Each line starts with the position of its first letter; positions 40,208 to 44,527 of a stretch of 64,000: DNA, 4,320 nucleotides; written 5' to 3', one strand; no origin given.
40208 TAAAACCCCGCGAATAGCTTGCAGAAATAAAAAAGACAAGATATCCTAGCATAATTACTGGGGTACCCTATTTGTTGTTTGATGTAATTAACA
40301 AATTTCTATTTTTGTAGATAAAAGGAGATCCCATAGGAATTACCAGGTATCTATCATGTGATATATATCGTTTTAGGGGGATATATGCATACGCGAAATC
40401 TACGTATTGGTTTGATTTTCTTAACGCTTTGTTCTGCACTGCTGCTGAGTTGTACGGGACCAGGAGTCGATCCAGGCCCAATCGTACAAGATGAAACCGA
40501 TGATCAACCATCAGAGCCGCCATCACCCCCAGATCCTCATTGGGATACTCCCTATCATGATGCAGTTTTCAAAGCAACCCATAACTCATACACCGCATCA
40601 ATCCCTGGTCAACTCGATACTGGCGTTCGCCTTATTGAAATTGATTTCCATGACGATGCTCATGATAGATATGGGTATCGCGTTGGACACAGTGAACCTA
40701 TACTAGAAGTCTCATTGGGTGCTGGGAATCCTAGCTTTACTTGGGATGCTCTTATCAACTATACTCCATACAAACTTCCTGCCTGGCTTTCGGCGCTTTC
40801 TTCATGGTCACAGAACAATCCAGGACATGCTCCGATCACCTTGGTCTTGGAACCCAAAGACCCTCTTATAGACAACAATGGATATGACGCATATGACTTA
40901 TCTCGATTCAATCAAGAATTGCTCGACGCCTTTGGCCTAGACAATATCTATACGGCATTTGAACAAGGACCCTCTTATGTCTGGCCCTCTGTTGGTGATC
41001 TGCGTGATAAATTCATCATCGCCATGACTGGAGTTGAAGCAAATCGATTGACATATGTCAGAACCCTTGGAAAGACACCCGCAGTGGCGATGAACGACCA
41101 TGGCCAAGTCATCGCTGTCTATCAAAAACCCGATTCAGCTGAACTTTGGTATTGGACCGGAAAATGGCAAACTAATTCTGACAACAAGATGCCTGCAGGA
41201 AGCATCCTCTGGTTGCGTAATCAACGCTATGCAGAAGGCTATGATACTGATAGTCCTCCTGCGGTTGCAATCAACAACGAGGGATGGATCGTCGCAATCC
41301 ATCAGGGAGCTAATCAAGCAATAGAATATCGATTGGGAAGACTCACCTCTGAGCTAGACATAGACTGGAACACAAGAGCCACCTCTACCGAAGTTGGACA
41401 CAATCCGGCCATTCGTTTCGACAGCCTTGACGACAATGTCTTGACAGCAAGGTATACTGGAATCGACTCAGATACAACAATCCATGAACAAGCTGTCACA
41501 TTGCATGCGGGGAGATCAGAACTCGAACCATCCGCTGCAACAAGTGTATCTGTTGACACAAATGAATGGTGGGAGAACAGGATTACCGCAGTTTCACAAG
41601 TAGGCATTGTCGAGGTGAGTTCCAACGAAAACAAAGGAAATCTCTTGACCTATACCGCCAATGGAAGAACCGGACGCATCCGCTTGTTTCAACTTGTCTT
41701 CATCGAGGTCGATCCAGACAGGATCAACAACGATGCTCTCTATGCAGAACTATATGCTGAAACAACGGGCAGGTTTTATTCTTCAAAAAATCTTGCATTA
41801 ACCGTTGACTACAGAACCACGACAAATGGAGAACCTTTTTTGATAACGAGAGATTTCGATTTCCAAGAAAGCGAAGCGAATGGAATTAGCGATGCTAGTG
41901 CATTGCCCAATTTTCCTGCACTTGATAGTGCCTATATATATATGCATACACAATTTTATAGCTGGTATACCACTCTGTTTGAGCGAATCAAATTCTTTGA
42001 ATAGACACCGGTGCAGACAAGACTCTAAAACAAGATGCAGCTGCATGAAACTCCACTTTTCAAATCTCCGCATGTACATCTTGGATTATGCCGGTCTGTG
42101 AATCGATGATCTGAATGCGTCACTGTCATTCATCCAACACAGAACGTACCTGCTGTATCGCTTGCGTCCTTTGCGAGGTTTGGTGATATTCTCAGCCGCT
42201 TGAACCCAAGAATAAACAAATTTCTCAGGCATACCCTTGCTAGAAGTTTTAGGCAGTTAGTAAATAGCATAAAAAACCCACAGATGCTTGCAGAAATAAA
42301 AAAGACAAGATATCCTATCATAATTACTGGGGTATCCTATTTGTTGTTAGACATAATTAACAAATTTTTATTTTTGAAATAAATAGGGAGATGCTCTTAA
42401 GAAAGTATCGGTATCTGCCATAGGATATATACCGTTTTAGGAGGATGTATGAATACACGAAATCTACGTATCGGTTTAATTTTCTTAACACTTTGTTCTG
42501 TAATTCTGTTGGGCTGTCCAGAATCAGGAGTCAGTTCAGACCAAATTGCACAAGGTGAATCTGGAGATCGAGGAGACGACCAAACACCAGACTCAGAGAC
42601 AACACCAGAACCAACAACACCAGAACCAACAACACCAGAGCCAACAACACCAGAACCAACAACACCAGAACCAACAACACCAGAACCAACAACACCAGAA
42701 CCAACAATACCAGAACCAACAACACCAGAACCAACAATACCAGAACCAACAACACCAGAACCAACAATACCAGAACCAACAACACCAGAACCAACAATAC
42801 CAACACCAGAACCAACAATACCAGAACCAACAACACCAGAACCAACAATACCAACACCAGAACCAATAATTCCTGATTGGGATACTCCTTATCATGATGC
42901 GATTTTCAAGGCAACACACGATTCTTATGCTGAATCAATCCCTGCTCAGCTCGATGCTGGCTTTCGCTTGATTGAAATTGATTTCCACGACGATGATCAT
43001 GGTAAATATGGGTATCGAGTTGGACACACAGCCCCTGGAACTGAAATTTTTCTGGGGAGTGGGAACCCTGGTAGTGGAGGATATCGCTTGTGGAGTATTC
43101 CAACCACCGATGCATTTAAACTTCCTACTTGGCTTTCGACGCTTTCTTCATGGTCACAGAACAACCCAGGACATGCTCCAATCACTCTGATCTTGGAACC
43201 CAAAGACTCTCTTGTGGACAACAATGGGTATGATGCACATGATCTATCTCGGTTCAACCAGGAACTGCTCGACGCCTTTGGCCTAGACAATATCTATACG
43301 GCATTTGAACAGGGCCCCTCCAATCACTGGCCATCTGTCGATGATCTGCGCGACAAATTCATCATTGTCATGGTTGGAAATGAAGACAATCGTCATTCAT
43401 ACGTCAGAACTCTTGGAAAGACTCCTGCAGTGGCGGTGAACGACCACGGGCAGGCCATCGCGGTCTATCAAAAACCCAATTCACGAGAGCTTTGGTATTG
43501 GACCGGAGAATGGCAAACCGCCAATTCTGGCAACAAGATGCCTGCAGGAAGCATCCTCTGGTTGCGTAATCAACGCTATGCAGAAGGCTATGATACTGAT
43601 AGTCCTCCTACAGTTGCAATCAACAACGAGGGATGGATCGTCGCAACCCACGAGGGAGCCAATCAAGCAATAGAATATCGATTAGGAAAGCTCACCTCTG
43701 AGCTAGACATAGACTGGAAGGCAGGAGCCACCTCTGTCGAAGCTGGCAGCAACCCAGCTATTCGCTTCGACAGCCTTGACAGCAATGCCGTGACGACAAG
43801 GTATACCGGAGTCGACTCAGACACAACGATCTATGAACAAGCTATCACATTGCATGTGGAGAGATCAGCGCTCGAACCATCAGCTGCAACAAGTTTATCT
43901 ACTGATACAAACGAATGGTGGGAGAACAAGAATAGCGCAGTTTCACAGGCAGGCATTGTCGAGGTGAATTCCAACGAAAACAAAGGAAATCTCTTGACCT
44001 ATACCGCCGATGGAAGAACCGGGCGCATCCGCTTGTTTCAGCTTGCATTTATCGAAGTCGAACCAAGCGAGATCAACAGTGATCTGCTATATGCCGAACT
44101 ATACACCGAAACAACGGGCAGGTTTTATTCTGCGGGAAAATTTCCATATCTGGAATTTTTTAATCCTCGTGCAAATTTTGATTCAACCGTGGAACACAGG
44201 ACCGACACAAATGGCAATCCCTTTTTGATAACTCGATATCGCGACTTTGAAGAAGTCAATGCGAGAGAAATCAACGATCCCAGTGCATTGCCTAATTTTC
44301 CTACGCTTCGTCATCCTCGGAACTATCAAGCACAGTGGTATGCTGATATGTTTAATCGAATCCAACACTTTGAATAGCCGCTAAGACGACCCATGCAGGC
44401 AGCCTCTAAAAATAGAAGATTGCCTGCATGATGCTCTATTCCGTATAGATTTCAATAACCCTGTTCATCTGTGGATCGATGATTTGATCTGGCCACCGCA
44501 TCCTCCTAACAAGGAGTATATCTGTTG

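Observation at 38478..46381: Tandem array of four divergent PLC-like lipoproteins whose duplication unit carried the 3' end of the adjacent repressor gene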

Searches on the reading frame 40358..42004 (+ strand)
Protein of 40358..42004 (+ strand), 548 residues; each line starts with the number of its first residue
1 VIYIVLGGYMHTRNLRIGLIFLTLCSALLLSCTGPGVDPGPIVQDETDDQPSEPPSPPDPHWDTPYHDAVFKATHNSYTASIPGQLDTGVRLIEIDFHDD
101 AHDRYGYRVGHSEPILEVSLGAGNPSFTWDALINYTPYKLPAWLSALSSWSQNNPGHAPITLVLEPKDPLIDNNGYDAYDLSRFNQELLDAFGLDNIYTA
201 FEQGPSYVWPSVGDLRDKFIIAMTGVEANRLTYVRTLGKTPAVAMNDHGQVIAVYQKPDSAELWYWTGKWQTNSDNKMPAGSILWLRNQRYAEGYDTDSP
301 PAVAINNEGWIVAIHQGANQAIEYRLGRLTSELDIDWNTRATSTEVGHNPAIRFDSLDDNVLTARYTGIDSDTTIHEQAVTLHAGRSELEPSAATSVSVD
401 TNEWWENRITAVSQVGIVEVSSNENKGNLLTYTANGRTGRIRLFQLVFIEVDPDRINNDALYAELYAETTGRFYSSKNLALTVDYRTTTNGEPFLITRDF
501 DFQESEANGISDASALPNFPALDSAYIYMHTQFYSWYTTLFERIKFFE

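Call 3: search_protein_families(library=pfam, proteins=[window:40358-42004:+], max_evalue=1)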
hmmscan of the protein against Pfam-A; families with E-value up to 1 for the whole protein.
window:40358-42004:+ (548 aa): 2 families
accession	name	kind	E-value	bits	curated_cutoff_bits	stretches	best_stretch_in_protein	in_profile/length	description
PF16670.11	PI-PLC-C1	-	1.2e-07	31.6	29.9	1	140-192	113-164/329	Phosphoinositide phospholipase C, Ca2+-dependent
PF00388.25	PI-PLC-X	-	0.23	11.5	23.1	0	76-103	26-53/144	Phosphatidylinositol-specific phospholipase C, X domain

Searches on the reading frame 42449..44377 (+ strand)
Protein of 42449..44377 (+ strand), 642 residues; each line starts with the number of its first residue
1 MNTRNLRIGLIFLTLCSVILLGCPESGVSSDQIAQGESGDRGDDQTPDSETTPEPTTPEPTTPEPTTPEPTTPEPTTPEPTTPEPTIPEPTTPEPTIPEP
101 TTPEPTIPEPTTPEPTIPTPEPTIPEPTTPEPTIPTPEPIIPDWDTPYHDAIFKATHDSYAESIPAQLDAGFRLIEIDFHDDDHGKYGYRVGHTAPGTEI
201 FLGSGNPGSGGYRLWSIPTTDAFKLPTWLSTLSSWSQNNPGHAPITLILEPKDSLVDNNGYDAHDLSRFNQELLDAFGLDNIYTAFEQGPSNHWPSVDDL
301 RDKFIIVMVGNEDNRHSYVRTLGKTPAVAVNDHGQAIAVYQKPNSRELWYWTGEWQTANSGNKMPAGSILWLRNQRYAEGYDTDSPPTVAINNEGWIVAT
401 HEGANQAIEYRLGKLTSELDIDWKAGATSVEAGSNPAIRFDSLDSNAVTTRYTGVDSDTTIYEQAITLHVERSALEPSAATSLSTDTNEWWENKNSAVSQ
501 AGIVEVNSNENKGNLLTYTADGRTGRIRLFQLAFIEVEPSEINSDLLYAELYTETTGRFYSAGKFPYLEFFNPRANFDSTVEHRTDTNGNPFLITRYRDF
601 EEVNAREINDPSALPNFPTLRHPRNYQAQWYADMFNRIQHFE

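Call 3: search_protein_families(library=pfam, proteins=[window:42449-44377:+], max_evalue=1)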
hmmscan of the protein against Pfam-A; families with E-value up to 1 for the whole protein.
window:42449-44377:+ (642 aa): 3 families
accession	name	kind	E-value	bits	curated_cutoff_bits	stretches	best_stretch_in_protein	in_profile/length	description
PF16670.11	PI-PLC-C1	-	7e-11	42.2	29.9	1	162-320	43-225/329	Phosphoinositide phospholipase C, Ca2+-dependent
PF00388.25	PI-PLC-X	-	0.014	15.5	23.1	0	157-187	25-55/144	Phosphatidylinositol-specific phospholipase C, X domain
PF09694.16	Gcw_chp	-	0.029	14.8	24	1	389-473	150-229/230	Bacterial protein of unknown function (Gcw_chp)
